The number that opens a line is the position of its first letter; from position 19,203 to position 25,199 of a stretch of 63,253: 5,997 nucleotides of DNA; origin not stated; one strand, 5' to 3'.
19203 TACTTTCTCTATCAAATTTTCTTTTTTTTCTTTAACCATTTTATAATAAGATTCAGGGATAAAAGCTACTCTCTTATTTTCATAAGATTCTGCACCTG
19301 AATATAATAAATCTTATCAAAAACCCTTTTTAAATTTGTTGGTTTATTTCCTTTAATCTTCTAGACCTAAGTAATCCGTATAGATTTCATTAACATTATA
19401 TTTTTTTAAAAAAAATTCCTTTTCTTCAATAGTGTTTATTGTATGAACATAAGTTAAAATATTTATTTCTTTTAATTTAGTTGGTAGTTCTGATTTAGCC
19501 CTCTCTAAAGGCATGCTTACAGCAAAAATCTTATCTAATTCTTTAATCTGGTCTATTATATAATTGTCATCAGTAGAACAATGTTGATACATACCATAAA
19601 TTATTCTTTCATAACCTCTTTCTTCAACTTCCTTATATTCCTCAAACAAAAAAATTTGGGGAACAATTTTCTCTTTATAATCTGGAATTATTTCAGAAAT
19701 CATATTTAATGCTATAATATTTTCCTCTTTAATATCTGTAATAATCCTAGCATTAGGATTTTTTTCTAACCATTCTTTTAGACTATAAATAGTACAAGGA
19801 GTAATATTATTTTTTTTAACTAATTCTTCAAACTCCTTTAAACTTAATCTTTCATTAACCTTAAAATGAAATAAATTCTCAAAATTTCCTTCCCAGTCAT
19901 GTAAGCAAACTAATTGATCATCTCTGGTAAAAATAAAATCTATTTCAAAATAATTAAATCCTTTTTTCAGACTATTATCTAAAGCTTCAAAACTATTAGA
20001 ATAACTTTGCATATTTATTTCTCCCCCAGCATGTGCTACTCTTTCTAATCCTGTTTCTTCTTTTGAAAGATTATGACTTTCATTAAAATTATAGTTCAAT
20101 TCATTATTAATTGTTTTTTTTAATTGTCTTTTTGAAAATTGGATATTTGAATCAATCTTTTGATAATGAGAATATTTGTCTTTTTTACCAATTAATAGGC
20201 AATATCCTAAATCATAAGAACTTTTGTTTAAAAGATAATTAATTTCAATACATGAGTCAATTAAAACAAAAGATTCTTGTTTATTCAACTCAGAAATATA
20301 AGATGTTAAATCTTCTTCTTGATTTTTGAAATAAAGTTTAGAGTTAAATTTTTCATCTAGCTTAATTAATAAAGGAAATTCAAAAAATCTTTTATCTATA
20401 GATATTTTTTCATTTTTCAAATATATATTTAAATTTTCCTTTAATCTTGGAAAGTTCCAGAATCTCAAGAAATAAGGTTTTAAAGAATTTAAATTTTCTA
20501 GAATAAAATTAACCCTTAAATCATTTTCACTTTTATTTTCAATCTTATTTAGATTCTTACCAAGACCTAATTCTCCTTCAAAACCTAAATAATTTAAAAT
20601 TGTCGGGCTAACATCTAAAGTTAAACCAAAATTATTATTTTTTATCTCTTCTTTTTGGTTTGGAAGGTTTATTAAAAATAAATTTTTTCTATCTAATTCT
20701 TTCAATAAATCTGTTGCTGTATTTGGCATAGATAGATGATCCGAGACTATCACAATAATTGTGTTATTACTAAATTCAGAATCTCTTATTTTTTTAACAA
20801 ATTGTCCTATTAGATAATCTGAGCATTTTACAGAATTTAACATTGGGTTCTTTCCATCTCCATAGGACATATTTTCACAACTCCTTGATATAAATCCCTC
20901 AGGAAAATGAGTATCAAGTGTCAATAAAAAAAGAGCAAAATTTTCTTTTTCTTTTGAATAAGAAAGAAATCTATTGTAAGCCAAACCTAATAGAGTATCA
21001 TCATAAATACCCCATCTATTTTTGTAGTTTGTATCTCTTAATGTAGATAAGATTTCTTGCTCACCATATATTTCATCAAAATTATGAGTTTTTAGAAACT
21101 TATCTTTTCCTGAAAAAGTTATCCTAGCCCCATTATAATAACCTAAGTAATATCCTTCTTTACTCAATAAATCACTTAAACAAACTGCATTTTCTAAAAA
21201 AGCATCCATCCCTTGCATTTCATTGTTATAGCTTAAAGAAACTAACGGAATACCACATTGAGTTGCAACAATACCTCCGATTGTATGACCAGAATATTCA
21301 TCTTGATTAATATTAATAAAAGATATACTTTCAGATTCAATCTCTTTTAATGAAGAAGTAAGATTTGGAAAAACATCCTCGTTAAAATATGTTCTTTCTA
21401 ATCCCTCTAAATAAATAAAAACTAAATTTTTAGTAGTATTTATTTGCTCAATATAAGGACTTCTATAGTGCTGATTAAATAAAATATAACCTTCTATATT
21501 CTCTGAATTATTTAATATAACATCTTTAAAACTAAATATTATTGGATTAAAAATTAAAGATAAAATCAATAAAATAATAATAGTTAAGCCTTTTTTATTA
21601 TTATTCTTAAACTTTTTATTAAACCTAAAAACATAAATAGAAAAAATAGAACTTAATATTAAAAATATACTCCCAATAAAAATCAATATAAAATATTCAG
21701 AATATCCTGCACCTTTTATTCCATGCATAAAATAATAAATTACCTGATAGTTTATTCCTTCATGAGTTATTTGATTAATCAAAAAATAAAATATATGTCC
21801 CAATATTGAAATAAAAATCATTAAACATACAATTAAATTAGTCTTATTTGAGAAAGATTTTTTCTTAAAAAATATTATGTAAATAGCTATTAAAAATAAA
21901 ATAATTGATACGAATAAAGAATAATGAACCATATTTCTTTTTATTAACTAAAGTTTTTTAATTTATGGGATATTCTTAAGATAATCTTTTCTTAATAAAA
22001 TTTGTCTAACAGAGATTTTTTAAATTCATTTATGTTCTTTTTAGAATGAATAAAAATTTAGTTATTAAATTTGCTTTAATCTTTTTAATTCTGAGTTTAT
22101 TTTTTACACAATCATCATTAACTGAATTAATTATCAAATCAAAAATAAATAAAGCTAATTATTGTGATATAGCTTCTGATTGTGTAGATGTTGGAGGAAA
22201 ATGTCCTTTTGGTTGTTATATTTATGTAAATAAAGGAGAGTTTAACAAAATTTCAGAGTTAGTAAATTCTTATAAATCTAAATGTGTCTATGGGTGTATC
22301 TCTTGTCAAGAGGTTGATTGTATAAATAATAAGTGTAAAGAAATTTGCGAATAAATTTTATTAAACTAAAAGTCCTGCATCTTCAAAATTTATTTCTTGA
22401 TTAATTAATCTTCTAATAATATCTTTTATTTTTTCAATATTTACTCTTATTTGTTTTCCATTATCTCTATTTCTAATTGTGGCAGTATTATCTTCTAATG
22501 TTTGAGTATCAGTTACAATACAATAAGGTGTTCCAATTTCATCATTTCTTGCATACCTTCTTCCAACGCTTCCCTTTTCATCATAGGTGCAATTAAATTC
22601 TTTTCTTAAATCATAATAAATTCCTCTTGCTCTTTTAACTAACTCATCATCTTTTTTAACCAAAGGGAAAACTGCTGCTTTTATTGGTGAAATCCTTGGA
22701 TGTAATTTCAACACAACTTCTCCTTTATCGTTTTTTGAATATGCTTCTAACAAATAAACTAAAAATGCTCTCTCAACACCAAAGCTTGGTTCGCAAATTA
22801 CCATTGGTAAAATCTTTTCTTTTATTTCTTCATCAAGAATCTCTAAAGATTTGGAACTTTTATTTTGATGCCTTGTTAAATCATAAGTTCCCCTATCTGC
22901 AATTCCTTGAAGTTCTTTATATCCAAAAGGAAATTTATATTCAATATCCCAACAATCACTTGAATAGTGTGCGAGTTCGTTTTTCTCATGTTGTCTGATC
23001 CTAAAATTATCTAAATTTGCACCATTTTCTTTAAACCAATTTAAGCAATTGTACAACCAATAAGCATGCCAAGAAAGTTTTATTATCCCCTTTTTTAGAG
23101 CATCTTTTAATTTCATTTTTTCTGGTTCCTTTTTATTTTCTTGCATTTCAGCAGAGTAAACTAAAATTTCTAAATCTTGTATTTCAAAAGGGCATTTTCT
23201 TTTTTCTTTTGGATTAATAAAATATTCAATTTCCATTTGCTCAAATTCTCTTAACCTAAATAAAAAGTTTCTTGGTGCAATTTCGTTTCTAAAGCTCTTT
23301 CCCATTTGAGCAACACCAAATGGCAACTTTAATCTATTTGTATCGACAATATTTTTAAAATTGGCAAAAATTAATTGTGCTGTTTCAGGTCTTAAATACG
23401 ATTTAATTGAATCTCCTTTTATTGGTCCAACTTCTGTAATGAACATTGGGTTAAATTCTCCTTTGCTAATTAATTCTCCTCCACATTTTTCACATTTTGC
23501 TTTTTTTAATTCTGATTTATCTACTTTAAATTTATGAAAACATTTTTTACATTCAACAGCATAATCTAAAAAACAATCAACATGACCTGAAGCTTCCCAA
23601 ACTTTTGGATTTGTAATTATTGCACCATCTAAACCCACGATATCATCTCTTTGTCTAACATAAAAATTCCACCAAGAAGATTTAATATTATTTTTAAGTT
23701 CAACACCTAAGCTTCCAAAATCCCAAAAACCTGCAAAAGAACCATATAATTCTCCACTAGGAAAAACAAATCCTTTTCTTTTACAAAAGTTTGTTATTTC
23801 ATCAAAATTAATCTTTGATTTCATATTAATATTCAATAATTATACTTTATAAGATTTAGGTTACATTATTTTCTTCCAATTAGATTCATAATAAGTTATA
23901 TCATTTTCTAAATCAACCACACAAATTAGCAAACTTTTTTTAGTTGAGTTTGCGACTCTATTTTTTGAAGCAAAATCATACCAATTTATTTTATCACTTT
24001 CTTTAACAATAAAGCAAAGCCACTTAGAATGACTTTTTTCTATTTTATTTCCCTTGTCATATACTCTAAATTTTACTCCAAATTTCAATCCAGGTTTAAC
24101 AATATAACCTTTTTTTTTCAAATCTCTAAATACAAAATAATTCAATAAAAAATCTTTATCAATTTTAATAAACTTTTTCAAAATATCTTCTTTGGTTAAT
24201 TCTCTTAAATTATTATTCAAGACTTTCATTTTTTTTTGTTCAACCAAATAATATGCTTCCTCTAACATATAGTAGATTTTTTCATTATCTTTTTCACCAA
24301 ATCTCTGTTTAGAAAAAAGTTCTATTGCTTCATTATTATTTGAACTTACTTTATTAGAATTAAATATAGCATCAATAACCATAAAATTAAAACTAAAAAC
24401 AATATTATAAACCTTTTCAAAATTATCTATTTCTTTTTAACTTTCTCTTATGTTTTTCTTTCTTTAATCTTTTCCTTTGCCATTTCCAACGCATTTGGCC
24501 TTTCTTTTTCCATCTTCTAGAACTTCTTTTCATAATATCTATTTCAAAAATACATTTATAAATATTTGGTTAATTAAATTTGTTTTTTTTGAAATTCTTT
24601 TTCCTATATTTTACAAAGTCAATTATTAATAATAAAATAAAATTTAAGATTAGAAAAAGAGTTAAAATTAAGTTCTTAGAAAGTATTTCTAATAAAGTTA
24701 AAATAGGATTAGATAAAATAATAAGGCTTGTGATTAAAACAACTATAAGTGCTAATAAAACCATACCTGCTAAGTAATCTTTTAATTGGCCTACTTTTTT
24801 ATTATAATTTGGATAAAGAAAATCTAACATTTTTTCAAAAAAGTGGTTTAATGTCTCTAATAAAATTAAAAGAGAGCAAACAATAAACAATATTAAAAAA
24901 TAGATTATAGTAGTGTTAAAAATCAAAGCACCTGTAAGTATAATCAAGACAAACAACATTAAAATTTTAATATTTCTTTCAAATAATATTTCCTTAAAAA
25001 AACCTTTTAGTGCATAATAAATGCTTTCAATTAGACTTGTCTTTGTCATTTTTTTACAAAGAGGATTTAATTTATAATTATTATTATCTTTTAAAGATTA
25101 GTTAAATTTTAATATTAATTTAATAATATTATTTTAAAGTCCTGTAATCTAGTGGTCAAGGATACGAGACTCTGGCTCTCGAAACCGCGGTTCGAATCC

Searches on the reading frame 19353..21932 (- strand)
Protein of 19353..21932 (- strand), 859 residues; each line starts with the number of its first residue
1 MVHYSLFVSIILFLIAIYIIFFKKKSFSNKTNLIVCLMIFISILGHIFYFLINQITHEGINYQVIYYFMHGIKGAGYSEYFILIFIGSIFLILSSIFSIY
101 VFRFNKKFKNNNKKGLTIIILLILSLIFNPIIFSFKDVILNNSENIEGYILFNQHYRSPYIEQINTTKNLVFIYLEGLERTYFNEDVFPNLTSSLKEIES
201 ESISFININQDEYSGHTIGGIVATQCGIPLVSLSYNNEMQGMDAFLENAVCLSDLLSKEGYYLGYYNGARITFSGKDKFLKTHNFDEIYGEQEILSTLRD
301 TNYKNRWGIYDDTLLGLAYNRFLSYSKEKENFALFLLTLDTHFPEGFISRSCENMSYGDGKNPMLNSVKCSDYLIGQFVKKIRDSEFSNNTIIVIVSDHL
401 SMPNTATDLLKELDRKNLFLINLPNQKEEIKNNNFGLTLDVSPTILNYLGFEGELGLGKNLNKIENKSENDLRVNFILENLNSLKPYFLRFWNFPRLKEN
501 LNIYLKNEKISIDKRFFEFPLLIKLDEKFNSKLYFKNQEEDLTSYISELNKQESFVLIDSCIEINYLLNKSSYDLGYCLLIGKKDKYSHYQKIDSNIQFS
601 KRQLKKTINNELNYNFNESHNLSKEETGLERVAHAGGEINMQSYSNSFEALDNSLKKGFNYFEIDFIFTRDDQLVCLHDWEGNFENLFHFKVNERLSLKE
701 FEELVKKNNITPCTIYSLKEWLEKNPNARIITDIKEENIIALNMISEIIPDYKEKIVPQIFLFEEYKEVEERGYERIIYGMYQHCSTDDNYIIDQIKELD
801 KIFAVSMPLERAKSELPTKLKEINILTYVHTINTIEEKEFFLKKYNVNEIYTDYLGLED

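Call 22: search_protein_families(library=ncbifam, proteins=[window:19353-21932:-], max_evalue=0.00001)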
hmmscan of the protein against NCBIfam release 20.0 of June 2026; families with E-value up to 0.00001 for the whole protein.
window:19353-21932:- (859 aa): 2 families
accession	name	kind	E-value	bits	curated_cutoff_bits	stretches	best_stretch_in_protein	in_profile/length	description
NF003000.0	PRK03776.1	equivalog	8.4e-124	414.3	574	1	5-617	2-611/763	phosphatidylglycerol--membrane-oligosaccharide glycerophosphotransferase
NF009027.0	PRK12363.1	equivalog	8.7e-101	338.7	572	1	3-586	2-572/703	phosphoglycerol transferase I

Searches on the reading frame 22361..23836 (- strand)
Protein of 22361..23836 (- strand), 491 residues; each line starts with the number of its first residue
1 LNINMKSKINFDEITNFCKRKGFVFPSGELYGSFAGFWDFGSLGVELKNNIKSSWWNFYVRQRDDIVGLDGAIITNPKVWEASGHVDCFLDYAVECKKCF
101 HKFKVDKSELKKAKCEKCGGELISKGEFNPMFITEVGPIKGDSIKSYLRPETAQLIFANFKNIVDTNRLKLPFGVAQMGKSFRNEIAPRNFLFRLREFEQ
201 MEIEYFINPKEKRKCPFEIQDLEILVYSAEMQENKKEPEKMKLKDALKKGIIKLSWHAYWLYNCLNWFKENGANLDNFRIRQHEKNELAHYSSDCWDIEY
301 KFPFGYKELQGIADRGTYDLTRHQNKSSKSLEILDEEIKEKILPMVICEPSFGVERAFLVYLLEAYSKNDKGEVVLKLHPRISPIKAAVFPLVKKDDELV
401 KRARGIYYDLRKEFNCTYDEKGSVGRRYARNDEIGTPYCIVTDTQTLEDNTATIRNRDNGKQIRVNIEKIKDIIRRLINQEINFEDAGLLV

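Call 22: search_protein_families(library=ncbifam, proteins=[window:22361-23836:-], max_evalue=0.00001)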
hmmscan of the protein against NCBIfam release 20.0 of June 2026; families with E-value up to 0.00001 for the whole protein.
window:22361-23836:- (491 aa): 9 families
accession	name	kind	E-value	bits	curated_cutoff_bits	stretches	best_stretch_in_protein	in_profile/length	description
NF003211.1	PRK04173.1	equivalog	6.9e-169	562.5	312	2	111-474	126-454/454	glycine--tRNA ligase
TIGR00389.1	glyS_dimeric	equivalog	7.2e-152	506.8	243.3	2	10-337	2-347/565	glycine--tRNA ligase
NF011484.0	PRK14894.1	equivalog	1.4e-111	373.3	1050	3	10-210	5-203/539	glycine--tRNA ligase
NF008979.1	PRK12325.1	exception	1.7e-12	47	550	1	350-473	313-435/437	proline--tRNA ligase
NF006625.0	PRK09194.1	equivalog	3.8e-10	39.3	558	1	332-474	422-558/559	proline--tRNA ligase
TIGR00408.1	proS_fam_I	equivalog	9.4e-10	38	437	1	350-480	252-383/475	proline--tRNA ligase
TIGR00409.1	proS_fam_II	equivalog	2.5e-09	36.6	306.7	0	328-474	422-565/568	proline--tRNA ligase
NF003068.0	PRK03991.1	equivalog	2.9e-09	35.9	484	1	333-477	449-591/613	threonine--tRNA ligase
TIGR00442.1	hisS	equivalog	7.7e-07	28.4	286.75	0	392-466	329-405/406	histidine--tRNA ligase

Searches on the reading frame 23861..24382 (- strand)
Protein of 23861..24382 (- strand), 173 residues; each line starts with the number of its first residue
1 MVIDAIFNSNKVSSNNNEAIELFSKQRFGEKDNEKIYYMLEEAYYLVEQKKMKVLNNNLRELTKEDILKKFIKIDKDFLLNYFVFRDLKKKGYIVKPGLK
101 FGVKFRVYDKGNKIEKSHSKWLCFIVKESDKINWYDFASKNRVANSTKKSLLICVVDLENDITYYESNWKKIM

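Call 85: search_protein_families(library=pfam, proteins=[window:23861-24382:-], max_evalue=0.000001)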
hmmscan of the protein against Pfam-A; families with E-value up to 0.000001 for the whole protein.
window:23861-24382:- (173 aa): 2 families
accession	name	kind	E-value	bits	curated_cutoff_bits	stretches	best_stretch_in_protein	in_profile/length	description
PF01974.23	tRNA_int_endo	-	1.7e-25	89.4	27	1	78-164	1-85/85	tRNA intron endonuclease, catalytic C-terminal domain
PF02778.19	tRNA_int_endo_N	-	1.4e-07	31.4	21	1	5-67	3-66/67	tRNA intron endonuclease, N-terminal domain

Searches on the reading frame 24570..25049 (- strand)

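Call 85: search_protein_families(library=pfam, proteins=[window:24570-25049:-], max_evalue=0.000001)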
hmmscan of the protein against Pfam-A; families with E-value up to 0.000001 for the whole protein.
window:24570-25049:- (159 aa): 1 family
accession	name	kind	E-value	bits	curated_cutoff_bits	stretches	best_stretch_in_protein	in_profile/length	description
PF01219.24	DAGK_prokar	-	6.6e-18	64.9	22.3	1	12-112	2-102/102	Prokaryotic diacylglycerol kinase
